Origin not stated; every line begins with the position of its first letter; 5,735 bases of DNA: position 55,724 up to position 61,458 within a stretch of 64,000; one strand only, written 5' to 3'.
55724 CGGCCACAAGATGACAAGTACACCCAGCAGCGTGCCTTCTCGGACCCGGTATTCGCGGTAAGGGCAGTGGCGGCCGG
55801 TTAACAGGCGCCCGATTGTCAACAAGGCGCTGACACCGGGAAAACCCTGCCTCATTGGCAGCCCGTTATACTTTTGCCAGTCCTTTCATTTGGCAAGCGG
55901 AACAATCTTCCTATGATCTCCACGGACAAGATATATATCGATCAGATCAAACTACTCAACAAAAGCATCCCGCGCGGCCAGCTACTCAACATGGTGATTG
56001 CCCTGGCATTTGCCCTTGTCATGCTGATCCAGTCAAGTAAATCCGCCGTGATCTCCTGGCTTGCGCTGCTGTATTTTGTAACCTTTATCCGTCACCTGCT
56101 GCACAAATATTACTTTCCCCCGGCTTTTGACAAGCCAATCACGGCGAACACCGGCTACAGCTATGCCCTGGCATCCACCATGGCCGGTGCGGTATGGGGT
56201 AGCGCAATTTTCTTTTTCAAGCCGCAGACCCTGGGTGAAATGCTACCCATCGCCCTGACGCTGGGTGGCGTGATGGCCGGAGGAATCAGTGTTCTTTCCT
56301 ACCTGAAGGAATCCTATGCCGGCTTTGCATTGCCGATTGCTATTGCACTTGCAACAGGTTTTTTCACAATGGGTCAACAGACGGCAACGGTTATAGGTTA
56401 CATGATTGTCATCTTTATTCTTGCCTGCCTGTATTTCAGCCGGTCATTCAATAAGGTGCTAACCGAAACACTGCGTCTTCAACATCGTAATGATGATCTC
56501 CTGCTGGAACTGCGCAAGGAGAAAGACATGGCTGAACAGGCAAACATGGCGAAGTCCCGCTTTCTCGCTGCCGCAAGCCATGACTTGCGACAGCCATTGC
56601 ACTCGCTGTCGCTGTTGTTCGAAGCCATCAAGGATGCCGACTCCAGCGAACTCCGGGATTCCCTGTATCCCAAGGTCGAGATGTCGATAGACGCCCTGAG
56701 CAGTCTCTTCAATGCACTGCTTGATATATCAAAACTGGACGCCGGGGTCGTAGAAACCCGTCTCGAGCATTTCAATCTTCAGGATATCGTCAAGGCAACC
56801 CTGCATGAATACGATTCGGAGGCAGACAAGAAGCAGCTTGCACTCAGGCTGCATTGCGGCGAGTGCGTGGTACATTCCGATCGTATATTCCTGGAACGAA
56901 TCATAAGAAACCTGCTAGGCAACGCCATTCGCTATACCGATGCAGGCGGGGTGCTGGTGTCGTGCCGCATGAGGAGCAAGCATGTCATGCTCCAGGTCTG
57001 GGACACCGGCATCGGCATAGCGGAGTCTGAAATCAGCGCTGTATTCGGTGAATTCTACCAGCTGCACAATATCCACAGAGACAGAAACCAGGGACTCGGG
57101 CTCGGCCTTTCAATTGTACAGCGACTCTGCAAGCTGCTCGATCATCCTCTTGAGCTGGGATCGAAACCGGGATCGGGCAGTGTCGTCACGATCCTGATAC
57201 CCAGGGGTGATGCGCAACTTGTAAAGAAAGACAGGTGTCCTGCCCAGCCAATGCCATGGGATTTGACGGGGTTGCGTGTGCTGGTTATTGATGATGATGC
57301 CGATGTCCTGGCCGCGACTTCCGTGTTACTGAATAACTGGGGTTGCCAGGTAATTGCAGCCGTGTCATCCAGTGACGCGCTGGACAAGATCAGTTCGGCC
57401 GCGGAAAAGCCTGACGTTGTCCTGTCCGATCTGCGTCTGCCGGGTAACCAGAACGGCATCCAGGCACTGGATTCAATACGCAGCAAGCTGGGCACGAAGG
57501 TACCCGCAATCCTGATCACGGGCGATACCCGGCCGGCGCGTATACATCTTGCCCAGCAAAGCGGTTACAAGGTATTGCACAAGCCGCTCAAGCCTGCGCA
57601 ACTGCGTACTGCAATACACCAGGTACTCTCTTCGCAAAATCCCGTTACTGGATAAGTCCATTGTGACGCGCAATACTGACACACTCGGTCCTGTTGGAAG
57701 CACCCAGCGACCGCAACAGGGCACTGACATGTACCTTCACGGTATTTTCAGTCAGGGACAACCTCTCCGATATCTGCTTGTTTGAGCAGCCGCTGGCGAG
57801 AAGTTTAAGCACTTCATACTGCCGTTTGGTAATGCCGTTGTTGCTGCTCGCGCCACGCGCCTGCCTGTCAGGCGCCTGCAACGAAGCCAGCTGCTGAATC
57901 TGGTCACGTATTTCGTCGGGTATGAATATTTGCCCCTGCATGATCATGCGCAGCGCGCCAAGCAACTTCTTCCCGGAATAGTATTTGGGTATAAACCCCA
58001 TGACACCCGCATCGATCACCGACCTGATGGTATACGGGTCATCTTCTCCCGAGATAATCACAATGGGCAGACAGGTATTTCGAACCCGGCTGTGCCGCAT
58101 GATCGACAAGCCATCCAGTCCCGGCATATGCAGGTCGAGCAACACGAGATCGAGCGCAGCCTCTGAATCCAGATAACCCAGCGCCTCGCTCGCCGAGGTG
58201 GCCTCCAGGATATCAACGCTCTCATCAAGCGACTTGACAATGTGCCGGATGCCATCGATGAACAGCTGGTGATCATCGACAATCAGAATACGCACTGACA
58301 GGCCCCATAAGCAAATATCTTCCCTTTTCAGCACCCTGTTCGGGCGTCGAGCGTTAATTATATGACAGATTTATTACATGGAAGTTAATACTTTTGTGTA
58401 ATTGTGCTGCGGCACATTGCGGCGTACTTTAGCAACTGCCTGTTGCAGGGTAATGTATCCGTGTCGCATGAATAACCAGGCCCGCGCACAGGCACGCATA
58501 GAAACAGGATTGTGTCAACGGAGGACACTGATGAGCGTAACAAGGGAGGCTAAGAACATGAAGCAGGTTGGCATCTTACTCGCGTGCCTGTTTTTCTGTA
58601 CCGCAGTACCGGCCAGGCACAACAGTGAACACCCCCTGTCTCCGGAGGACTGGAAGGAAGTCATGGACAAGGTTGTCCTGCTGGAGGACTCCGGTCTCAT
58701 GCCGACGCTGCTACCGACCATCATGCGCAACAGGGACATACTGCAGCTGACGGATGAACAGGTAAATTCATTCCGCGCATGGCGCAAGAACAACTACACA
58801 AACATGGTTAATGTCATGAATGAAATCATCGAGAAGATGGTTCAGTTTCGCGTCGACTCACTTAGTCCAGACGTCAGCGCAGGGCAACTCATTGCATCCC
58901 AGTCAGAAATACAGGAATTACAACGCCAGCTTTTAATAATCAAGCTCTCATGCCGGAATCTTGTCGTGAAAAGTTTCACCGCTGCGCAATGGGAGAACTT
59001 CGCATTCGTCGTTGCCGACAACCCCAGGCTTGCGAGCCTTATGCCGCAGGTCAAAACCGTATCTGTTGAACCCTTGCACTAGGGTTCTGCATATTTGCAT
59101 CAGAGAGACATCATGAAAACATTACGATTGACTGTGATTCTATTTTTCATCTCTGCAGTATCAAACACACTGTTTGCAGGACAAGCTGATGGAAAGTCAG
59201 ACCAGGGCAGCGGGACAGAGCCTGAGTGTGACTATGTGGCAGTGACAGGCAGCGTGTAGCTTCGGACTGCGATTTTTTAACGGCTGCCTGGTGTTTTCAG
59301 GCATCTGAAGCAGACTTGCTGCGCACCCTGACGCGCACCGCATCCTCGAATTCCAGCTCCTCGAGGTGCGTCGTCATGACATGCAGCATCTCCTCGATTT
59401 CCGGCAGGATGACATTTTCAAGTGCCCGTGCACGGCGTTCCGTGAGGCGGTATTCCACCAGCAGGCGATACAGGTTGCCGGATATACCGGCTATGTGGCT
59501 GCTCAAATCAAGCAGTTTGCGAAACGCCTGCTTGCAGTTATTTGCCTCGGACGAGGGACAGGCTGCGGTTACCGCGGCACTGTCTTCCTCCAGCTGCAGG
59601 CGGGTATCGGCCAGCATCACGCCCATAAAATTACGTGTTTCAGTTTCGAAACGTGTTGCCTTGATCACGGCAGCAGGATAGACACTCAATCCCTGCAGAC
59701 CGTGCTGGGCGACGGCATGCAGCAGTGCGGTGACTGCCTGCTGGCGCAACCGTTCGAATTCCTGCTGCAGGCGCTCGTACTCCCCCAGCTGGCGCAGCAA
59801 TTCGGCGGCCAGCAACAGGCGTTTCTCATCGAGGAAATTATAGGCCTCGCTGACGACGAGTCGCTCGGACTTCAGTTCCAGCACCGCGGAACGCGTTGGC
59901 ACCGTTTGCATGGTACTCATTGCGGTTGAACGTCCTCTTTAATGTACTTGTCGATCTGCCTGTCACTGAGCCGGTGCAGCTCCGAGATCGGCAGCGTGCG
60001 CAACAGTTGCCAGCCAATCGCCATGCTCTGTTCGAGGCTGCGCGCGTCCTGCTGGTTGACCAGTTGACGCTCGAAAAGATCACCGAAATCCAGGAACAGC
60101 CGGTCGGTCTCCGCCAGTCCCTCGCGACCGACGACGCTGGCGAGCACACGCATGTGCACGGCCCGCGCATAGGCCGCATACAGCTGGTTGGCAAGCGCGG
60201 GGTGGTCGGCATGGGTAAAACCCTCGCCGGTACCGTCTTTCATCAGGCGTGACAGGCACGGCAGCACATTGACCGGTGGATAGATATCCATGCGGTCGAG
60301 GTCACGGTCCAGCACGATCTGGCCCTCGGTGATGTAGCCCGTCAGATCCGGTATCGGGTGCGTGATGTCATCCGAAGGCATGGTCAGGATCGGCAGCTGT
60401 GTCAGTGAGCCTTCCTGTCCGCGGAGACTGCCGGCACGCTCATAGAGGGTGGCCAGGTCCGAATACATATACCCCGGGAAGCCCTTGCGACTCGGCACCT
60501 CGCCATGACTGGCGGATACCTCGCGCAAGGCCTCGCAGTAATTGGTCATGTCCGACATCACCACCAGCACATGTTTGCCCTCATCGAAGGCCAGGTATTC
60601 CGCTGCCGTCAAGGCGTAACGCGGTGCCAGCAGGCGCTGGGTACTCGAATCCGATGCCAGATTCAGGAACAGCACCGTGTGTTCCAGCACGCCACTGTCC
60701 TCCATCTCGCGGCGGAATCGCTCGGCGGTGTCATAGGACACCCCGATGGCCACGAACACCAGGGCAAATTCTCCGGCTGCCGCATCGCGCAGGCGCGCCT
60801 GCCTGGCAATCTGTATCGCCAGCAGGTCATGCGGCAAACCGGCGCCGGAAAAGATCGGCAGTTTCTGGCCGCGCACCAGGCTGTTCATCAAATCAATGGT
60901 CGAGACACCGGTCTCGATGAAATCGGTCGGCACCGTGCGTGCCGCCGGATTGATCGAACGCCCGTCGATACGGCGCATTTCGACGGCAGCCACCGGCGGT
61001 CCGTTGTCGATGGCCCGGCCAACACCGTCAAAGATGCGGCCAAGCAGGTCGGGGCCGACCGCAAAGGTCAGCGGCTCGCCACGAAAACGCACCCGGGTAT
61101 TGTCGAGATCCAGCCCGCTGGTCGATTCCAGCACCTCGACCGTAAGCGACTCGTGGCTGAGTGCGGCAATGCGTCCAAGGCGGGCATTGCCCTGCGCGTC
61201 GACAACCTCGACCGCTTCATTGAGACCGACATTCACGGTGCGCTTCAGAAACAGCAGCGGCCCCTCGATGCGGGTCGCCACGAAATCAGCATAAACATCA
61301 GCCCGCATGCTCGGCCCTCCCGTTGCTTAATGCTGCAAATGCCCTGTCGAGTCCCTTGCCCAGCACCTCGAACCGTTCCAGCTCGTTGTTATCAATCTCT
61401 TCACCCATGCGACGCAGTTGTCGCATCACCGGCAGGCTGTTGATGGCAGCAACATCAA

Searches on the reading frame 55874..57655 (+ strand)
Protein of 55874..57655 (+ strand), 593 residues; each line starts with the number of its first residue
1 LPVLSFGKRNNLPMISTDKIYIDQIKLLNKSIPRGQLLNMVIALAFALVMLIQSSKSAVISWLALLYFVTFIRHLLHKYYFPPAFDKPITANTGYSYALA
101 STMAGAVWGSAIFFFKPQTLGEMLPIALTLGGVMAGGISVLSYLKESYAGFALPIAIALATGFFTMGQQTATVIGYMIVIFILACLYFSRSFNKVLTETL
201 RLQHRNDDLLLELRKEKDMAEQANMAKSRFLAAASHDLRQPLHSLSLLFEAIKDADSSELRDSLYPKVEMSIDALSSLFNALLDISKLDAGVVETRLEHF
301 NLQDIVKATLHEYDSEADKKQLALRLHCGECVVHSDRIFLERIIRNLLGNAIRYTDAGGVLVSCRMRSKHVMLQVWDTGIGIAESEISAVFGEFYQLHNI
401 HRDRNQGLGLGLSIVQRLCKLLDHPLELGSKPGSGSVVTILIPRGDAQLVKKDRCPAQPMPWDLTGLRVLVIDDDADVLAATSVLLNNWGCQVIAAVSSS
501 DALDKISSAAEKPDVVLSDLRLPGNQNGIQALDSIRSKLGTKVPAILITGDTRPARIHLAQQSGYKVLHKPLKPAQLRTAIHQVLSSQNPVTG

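Call 92: search_protein_families(library=pfam, proteins=[window:55874-57655:+], max_evalue=0.00001)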
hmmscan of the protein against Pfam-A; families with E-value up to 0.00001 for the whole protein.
window:55874-57655:+ (593 aa): 3 families
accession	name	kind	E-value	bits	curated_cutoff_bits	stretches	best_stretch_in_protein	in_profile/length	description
PF02518.31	HATPase_c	-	8e-23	81.4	26.4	1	336-444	2-109/111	Histidine kinase-, DNA gyrase B-, and HSP90-like ATPase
PF00072.30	Response_reg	-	3.9e-17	62.9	30.2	1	469-581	1-110/111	Response regulator receiver domain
PF00512.31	HisKA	-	1.4e-11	44.7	26.9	1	226-291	1-66/66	His Kinase A (phospho-acceptor) domain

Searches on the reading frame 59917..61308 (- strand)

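Call 92: search_protein_families(library=pfam, proteins=[window:59917-61308:-], max_evalue=0.00001)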
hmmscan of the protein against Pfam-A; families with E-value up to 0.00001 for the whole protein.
window:59917-61308:- (463 aa): 3 families
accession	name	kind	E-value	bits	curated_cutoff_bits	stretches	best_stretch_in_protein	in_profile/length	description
PF00006.31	ATP-synt_ab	-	8.9e-75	251.4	29.5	1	134-353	1-213/213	ATP synthase alpha/beta family, nucleotide-binding domain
PF22919.1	ATP-synt_VA_C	-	5.2e-23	81.5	24.7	1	359-456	2-101/101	C-terminal domain of V and A type ATP synthase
PF02874.29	ATP-synt_ab_N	-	6.7e-06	27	20.9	0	12-77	2-69/69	ATP synthase alpha/beta family, beta-barrel domain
